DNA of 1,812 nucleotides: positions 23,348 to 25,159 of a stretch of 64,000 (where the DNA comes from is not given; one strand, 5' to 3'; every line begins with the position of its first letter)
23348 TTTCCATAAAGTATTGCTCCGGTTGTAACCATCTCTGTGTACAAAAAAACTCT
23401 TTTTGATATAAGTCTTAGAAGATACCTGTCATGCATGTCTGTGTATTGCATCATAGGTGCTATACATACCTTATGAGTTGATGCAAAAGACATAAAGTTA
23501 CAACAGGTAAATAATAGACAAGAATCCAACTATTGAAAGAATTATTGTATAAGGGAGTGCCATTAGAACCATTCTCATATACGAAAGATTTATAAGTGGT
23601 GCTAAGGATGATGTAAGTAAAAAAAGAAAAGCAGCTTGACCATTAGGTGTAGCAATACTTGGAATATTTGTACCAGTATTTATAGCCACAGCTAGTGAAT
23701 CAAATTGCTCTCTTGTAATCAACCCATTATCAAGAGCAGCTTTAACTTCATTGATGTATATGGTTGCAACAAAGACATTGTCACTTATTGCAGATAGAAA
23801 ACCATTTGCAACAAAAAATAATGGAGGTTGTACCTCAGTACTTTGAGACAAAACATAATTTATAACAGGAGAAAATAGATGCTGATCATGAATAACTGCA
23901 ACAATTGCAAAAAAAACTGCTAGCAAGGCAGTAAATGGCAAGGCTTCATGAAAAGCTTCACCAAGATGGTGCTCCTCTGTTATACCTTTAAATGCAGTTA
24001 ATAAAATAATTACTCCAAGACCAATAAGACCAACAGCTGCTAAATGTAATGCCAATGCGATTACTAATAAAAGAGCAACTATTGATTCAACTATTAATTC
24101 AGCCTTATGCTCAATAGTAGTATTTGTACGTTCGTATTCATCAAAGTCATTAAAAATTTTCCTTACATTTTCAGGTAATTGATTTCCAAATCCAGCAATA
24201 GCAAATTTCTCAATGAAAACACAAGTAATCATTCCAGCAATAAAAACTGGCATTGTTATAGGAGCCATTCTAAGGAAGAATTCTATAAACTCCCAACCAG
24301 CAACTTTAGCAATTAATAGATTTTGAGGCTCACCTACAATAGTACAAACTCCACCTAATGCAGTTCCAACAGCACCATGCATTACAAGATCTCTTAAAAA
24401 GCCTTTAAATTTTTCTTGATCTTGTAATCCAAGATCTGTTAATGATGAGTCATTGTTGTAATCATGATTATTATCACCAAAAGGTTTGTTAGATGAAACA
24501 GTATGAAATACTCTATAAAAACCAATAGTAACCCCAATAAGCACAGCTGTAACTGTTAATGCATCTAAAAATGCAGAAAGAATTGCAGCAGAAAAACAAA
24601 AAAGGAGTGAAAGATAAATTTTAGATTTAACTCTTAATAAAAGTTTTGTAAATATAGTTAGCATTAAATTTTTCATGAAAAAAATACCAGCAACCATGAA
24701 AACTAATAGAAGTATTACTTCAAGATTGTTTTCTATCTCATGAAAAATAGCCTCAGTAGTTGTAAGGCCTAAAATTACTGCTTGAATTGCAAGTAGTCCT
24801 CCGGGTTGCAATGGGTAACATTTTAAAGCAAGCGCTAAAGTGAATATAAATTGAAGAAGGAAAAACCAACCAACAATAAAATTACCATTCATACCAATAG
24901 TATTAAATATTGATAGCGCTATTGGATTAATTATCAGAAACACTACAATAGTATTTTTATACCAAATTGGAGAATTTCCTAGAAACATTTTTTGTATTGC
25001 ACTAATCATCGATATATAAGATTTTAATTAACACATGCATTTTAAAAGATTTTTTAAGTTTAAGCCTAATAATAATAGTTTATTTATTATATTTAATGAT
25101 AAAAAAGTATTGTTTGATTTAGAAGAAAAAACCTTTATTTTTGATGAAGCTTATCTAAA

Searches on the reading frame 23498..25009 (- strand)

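Call 91: search_protein_families(library=pfam, proteins=[window:23498-25009:-], max_evalue=0.00001)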
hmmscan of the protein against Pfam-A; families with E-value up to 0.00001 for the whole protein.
window:23498-25009:- (503 aa): 2 families
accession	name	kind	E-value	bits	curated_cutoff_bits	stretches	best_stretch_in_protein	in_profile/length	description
PF06450.18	NhaB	-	8.8e-225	747.9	27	1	2-502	6-499/515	Bacterial Na+/H+ antiporter B (NhaB)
PF03600.22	CitMHS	-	1.8e-19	70.5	31.9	1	73-337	18-231/336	Citrate transporter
